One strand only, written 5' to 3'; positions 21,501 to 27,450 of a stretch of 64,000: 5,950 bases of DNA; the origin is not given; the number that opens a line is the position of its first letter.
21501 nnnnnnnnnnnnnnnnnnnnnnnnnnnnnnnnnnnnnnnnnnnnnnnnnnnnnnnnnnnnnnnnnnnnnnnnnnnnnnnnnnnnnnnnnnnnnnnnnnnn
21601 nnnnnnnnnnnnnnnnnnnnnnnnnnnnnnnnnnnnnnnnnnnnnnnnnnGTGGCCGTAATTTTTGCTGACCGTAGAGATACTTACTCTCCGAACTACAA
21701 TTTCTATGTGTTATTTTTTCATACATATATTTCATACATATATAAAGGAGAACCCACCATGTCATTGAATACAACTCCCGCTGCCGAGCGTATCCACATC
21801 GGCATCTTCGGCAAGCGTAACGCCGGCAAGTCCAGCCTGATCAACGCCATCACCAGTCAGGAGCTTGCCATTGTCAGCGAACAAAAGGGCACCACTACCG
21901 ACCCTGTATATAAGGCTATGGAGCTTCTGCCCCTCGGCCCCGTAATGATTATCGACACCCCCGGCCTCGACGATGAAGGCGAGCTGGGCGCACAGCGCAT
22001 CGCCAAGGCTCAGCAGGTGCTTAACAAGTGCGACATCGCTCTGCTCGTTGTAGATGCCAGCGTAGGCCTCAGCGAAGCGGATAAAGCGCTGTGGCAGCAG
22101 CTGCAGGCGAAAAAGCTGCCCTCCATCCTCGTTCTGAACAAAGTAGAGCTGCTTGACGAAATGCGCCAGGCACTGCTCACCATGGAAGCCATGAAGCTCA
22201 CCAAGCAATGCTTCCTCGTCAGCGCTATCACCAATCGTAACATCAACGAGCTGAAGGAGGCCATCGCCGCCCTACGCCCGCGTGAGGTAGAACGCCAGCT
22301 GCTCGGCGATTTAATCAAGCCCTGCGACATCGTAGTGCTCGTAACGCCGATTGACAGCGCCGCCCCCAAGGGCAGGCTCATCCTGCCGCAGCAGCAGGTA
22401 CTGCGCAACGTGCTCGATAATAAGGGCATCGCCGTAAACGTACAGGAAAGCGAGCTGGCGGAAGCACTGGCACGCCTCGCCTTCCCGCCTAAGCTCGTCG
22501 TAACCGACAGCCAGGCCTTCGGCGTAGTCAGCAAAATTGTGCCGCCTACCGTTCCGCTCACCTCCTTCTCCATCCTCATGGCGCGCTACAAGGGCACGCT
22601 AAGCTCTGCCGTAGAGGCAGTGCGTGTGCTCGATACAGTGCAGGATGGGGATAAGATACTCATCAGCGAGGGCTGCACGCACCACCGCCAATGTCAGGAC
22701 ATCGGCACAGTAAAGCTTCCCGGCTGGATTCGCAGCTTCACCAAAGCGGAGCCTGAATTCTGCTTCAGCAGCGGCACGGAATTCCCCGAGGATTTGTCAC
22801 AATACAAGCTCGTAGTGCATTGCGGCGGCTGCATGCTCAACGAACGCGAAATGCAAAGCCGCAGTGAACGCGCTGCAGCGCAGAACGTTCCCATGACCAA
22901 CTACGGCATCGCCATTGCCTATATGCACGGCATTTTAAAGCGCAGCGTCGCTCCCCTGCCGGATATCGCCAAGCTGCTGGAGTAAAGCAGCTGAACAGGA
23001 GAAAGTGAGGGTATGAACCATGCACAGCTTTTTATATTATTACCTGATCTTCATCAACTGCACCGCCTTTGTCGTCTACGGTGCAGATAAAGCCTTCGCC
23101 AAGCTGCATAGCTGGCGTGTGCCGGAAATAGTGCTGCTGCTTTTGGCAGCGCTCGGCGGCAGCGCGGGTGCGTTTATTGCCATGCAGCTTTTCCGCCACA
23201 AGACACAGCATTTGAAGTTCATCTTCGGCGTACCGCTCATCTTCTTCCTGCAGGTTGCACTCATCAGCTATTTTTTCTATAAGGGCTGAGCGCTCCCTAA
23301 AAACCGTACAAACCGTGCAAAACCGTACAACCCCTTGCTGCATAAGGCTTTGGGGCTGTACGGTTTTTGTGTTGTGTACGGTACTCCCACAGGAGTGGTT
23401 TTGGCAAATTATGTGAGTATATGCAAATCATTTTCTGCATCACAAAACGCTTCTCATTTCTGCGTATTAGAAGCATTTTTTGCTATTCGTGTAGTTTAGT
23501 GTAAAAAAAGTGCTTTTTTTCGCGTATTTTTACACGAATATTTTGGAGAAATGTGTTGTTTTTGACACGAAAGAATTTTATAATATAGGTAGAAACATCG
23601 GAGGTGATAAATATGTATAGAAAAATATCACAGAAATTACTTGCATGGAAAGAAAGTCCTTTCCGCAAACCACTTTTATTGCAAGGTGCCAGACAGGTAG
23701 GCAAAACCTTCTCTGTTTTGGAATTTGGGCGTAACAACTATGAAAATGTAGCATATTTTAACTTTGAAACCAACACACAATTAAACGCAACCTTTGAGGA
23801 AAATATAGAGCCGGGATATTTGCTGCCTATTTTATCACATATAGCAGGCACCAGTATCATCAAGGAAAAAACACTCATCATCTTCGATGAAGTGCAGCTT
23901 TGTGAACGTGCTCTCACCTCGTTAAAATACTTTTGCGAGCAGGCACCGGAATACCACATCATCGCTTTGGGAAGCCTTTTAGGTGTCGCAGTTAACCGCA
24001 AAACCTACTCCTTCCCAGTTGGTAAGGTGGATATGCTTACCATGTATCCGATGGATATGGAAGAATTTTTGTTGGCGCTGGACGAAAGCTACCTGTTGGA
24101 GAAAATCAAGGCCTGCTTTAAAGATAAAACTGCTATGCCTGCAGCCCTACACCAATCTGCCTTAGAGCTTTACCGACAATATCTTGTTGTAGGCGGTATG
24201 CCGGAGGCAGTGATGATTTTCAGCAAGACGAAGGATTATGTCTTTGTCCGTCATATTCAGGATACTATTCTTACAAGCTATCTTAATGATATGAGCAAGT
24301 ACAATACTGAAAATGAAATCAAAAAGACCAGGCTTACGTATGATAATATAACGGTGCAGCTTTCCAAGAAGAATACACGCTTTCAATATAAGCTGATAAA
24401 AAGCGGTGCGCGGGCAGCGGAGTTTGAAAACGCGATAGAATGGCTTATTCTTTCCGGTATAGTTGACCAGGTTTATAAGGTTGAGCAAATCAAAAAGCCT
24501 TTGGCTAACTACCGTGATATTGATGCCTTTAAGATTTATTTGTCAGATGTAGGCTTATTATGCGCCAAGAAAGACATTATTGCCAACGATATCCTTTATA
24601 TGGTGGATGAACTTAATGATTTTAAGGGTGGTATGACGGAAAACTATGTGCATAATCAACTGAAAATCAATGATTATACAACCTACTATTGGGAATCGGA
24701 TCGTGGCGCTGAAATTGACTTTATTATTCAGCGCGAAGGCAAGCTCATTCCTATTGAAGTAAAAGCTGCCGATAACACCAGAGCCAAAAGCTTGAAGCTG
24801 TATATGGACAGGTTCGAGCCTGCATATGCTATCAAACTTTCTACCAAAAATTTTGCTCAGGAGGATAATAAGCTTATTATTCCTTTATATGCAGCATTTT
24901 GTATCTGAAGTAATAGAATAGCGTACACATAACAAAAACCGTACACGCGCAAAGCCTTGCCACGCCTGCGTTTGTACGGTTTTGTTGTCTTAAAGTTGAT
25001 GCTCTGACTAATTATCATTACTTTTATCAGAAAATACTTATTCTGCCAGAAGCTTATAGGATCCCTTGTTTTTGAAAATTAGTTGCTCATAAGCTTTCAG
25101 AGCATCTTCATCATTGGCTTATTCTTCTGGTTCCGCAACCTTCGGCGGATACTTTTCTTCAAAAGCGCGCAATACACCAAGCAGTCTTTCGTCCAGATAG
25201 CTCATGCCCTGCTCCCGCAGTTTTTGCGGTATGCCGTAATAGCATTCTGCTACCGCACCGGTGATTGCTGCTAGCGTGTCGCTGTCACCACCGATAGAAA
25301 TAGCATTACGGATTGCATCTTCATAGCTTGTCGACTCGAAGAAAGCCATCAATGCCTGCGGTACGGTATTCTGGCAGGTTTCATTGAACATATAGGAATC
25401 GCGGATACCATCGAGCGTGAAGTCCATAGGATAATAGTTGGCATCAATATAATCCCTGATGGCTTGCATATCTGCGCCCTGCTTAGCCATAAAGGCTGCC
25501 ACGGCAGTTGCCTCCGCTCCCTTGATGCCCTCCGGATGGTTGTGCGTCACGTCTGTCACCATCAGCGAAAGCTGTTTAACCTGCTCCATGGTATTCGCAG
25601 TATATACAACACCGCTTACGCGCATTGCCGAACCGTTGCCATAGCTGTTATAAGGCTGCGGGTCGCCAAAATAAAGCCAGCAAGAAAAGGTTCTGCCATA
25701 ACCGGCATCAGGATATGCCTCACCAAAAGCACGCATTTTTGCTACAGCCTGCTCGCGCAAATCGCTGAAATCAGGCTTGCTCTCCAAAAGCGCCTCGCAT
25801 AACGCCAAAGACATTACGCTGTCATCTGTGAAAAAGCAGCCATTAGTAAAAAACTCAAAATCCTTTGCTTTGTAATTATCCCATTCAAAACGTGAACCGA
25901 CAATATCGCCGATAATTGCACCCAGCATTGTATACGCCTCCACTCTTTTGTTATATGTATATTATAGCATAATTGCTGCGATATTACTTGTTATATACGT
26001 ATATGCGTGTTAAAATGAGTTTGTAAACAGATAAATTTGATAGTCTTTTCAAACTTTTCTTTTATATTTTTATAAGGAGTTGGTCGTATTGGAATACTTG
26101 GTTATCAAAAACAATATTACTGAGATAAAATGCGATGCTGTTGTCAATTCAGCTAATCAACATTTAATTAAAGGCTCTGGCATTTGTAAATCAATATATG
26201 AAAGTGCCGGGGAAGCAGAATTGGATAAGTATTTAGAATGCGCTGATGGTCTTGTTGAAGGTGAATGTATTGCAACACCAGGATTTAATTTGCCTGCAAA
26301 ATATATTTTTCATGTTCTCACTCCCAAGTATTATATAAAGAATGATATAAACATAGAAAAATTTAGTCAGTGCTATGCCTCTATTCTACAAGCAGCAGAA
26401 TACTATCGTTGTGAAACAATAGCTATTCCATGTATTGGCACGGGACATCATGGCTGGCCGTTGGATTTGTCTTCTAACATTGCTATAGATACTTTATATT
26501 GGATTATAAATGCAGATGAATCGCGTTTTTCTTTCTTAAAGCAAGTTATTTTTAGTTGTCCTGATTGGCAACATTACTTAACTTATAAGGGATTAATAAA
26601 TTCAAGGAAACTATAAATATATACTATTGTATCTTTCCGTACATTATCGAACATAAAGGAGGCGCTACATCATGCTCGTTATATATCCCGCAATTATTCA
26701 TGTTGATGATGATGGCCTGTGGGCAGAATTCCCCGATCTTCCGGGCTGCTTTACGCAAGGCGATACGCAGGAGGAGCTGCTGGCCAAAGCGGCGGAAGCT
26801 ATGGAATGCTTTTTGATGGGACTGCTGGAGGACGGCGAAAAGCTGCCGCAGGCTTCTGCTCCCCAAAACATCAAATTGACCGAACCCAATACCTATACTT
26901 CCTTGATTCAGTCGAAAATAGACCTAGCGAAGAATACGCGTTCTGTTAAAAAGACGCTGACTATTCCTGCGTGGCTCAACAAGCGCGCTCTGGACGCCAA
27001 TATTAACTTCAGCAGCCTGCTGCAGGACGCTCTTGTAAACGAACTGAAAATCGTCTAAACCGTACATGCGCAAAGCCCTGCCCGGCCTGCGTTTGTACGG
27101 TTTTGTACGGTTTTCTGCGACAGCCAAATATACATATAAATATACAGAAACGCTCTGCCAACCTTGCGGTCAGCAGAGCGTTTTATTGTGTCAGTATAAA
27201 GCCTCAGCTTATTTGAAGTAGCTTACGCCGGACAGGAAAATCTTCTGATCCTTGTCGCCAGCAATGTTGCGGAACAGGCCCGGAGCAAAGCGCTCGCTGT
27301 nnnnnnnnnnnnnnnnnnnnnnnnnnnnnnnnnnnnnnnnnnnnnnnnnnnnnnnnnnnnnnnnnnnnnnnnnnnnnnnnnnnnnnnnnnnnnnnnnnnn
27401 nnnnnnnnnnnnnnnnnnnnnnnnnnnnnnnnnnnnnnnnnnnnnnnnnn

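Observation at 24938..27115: Low-GC ADP-ribose-reversal cassette (ARH, macro domain, orphan HicB-like) bracketed by near-identical 50-bp palindromic repeats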

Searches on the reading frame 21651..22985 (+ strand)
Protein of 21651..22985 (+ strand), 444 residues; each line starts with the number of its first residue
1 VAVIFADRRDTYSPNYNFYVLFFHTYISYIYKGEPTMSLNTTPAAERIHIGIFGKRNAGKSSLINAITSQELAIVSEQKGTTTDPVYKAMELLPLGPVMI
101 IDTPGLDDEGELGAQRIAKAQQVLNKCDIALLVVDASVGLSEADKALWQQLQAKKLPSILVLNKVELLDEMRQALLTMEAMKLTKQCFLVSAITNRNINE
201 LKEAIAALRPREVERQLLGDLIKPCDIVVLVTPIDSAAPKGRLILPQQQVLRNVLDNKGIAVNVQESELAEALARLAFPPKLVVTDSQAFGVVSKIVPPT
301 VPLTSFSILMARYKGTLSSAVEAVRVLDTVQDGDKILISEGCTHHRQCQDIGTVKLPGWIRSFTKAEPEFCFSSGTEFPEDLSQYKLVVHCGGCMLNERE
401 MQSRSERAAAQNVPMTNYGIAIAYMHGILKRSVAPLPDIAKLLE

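Call 8: search_protein_families(library=pfam, proteins=[window:21651-22985:+], max_evalue=0.01)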
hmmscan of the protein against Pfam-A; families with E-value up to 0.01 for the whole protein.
window:21651-22985:+ (444 aa): 11 families
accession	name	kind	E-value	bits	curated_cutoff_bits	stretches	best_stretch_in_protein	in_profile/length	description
PF18133.7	HydF_tetramer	-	1.1e-46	157.9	22.6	1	320-435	3-118/118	Hydrogen maturase F tetramerization domain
PF18128.7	HydF_dimer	-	2.1e-39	134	23.4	1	217-315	1-99/99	Hydrogen maturase F dimerization domain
PF01926.29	MMR_HSR1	-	1.8e-24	86.4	21.9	1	49-164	1-113/113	50S ribosome-binding GTPase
PF00350.29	Dynamin_N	-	1.3e-13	51.8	27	2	96-164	101-167/168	Dynamin family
PF00009.33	GTP_EFTU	-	5.7e-13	49.3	26.5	1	99-208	72-185/188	Elongation factor Tu GTP binding domain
PF02421.24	FeoB_N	-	2e-10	40.9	27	1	49-205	2-156/156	Ferrous iron transport protein B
PF03193.22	RsgA_GTPase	-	4.9e-09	36.7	30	2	52-107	111-169/174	RsgA GTPase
PF04548.22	AIG1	-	0.00014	21.7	27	1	52-153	5-109/212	AIG1 family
PF04670.18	Gtr1_RagA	-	0.0056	16.6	22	0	53-184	5-140/232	Gtr1/RagA G protein conserved region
PF10662.15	PduV-EutP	-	0.0068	16.7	21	0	52-205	6-141/143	Ethanolamine utilisation - propanediol utilisation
PF16897.10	MMR_HSR1_Xtn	-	0.0071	16.7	35.2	0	156-205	56-100/106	C-terminal region of MMR_HSR1 domain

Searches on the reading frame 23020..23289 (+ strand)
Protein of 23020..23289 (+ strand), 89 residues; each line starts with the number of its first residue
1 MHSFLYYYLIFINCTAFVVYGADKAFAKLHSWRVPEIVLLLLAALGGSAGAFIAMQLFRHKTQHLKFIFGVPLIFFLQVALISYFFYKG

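Call 8: search_protein_families(library=pfam, proteins=[window:23020-23289:+], max_evalue=0.01)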
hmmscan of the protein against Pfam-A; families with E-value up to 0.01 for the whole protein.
window:23020-23289:+ (89 aa): 1 family
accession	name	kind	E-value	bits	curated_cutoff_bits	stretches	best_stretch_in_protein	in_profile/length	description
PF06961.18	DUF1294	-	2.8e-23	82.4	25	1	13-67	1-55/55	Protein of unknown function (DUF1294)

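Call 28: find_encoding_contigs(protein=window:23020-23289:+, flank=10000, max_places=10)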
Protein window:23020-23289:+ (89 aa): 24 contigs read that carry it; 10 places shown.
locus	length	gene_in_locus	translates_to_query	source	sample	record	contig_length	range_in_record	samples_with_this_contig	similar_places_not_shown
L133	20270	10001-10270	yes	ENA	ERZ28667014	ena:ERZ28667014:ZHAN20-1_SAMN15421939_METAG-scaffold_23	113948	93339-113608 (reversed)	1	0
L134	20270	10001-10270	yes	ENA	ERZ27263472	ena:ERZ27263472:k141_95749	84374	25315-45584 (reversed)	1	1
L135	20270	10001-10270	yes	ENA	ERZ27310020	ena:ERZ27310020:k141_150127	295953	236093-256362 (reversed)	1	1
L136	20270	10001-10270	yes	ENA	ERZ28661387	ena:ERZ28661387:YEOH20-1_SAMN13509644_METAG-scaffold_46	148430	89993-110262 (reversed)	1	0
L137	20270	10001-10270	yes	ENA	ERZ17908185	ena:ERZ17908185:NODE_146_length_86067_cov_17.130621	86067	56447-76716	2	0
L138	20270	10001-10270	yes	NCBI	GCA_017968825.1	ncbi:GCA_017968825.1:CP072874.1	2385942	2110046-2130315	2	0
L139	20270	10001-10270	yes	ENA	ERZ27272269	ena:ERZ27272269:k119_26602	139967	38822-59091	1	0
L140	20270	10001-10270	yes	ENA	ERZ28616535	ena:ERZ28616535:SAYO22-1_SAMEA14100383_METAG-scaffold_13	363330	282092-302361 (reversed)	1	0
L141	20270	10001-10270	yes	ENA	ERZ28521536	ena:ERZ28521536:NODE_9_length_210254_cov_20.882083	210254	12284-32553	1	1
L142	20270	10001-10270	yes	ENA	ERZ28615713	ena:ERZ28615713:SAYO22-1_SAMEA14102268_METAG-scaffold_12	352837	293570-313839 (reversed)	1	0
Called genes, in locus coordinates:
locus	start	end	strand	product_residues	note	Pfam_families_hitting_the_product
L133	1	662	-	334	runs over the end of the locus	?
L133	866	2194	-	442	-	PF01134:GIDA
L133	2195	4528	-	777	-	-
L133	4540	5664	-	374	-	PF02481:DNA_processg_A, PF18306:LDcluster4 (faint), PF17782:WHD_DprA (weak)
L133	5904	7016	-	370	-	PF06925:MGDG_synth, PF04101:Glyco_tran_28_C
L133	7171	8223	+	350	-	PF02749:QRPTase_N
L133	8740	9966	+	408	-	PF01926:MMR_HSR1, PF02421:FeoB_N, PF03193:RsgA_GTPase (faint), PF00009:GTP_EFTU, PF00350:Dynamin_N (weak), PF18128:HydF_dimer, PF18133:HydF_tetramer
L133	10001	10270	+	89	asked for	PF06961:DUF1294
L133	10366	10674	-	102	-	-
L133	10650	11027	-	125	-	PF02661:Fic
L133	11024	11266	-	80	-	-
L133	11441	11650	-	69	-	-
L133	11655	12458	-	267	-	PF03747:ADP_ribosyl_GH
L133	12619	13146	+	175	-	PF01661:Macro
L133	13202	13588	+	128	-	PF15970:HicB-like_2 (weak), PF15919:HicB_lk_antitox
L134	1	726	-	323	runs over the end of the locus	-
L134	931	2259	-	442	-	PF01134:GIDA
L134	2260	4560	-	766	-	-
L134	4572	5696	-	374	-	PF02481:DNA_processg_A, PF18306:LDcluster4 (faint), PF17782:WHD_DprA (faint)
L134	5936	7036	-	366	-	PF06925:MGDG_synth, PF04101:Glyco_tran_28_C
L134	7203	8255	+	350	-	PF02749:QRPTase_N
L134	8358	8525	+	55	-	-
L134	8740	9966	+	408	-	PF01926:MMR_HSR1, PF02421:FeoB_N, PF03193:RsgA_GTPase (faint), PF00009:GTP_EFTU, PF00350:Dynamin_N (weak), PF18128:HydF_dimer, PF18133:HydF_tetramer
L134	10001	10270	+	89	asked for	PF06961:DUF1294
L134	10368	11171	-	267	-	PF03747:ADP_ribosyl_GH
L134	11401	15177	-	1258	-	PF18072:FGAR-AT_linker (weak), PF02769:AIRS_C, PF13507:GATase_5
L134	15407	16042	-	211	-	PF02581:TMP-TENI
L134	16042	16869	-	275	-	PF02110:HK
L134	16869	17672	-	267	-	PF08543:Phos_pyr_kin, PF00294:PfkB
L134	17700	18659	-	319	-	PF02558:ApbA, PF08546:ApbA_C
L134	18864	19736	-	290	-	PF12784:PDDEXK_2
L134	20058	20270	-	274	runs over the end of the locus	PF03780:Asp23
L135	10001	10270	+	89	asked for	PF06961:DUF1294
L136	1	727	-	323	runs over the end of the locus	-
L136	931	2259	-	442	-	PF01134:GIDA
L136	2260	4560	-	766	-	-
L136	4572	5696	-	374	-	PF02481:DNA_processg_A, PF18306:LDcluster4 (faint), PF17782:WHD_DprA (weak)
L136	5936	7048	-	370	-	PF06925:MGDG_synth, PF04101:Glyco_tran_28_C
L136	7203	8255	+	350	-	PF02749:QRPTase_N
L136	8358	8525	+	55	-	-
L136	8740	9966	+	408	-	PF01926:MMR_HSR1, PF02421:FeoB_N, PF03193:RsgA_GTPase (faint), PF00009:GTP_EFTU, PF00350:Dynamin_N (weak), PF18128:HydF_dimer, PF18133:HydF_tetramer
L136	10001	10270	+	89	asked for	PF06961:DUF1294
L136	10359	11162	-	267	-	PF03747:ADP_ribosyl_GH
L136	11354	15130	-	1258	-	PF18072:FGAR-AT_linker (weak), PF02769:AIRS_C, PF13507:GATase_5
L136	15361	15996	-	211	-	PF02581:TMP-TENI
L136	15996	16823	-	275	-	PF02110:HK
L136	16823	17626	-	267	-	PF08543:Phos_pyr_kin, PF00294:PfkB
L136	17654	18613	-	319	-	PF02558:ApbA, PF08546:ApbA_C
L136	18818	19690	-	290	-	PF12784:PDDEXK_2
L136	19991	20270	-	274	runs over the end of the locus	PF03780:Asp23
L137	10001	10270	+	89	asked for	PF06961:DUF1294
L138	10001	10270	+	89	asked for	PF06961:DUF1294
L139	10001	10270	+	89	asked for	PF06961:DUF1294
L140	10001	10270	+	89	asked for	PF06961:DUF1294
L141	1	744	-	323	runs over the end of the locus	-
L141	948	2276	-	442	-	PF01134:GIDA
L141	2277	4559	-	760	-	PF01751:Toprim, PF01131:Topoisom_bac, PF01396:Zn_ribbon_Top1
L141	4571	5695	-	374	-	PF02481:DNA_processg_A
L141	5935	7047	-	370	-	PF06925:MGDG_synth, PF04101:Glyco_tran_28_C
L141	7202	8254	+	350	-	PF02749:QRPTase_N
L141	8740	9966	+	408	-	PF01926:MMR_HSR1, PF02421:FeoB_N, PF03193:RsgA_GTPase (faint), PF00009:GTP_EFTU, PF00350:Dynamin_N (weak), PF18128:HydF_dimer, PF18133:HydF_tetramer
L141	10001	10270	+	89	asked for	PF06961:DUF1294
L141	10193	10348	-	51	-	-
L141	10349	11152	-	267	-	PF03747:ADP_ribosyl_GH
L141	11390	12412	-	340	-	-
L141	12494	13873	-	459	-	-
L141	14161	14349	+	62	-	PF07927:HicA_toxin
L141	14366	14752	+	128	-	PF15970:HicB-like_2 (faint), PF15919:HicB_lk_antitox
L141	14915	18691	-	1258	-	PF18072:FGAR-AT_linker (weak), PF02769:AIRS_C, PF13507:GATase_5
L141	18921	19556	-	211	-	PF02581:TMP-TENI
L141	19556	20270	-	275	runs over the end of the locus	PF02110:HK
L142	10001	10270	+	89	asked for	PF06961:DUF1294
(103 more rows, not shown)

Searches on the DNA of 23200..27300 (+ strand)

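Call 15: search_rna_families(source=window, start=23200, end=27300, threshold=evalue, max_evalue=1)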
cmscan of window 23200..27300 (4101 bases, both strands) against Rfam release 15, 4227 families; matches with E-value up to 1: 1.
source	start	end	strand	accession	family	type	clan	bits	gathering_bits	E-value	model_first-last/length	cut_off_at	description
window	25024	25118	-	RF01424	snoR118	Gene; snRNA; snoRNA; CD-box;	CL00071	21.6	44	0.62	1-92/92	no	small nucleolar RNA snoR118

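Call 67: search_dna_similar(query=window:24900-27150:+, collection=plasmids, mode=distant, max_rows=10)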
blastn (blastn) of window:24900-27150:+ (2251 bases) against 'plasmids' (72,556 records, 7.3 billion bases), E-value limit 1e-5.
Records with a match: 1; places in all: 1; records where one place covers at least 80% of the query: 0.
Best place of each record, by identity: 60-80% 1.
By first word of the organism name: Selenomonas 1.
By predicted mobility (MOB-suite, as given by PLSDB): non-mobilizable 1.
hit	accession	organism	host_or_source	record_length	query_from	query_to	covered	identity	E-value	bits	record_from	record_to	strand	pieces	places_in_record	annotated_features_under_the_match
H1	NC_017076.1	Selenomonas ruminantium subsp. lactilytica TAM6421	-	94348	358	519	7%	71.6%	2e-13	86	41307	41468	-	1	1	none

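Call 68: search_dna_similar(query=window:24900-27150:+, collection=phages, mode=distant, max_rows=10)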
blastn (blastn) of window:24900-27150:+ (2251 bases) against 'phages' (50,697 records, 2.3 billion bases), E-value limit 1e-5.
Records with a match: 3; places in all: 3; records where one place covers at least 80% of the query: 0.
Best place of each record, by identity: 60-80% 3.
By first word of the organism name: Porphyromonas 2; Bacteriophage 1.
By host as written in the record: Porphyromonas gingivalis ATCC 49417 2; - 1.
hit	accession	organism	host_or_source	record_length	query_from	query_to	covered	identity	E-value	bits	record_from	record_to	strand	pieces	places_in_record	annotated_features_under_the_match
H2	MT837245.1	Bacteriophage sp.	human fecal samples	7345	321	527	9%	69.7%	3e-12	82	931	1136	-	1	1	record has no annotation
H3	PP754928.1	Porphyromonas phage phage005b_ATCC49417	Porphyromonas gingivalis ATCC 49417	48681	325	489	7%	71.5%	6e-14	87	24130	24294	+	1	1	ADP-ribosylglycohydrolase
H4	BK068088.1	Porphyromonas phage phage005a_ATCC49417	Porphyromonas gingivalis ATCC 49417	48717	325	489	7%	71.5%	6e-14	87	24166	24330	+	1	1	ADP-ribosylglycohydrolase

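Call 69: get_annotated_region(hit=H3, flank=4000)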
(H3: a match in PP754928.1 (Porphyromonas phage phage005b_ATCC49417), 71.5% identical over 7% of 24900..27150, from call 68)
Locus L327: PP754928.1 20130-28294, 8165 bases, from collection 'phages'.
description: Porphyromonas phage phage005b_ATCC49417, complete genome.
organism: Porphyromonas phage phage005b_ATCC49417 (NCBI taxid 3144280)
taxonomy: Viruses
host: Porphyromonas gingivalis ATCC 49417; source: human; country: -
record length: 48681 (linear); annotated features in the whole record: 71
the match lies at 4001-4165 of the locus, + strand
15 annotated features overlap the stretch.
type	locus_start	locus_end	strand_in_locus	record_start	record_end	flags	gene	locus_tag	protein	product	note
CDS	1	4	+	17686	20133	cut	-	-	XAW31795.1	terminase large subunit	-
CDS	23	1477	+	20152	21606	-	-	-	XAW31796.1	portal protein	-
CDS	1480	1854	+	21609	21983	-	-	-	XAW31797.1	hypothetical protein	-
CDS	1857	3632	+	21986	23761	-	-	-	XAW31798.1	minor capsid protein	-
CDS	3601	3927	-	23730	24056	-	-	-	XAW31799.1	hypothetical protein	-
CDS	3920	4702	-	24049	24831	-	-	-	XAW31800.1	ADP-ribosylglycohydrolase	-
CDS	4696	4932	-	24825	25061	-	-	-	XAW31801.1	transcriptional regulator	-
CDS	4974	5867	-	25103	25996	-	-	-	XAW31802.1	integrase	-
CDS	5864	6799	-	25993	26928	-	-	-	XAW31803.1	hypothetical protein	-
CDS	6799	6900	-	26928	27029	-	-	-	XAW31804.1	hypothetical protein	-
CDS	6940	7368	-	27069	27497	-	-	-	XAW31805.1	hypothetical protein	-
CDS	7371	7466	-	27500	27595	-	-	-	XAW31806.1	hypothetical protein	-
CDS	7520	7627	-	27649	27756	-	-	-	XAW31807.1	hypothetical protein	-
CDS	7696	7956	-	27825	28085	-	-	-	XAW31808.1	hypothetical protein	-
CDS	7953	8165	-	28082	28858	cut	-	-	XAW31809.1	anti-repressor protein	-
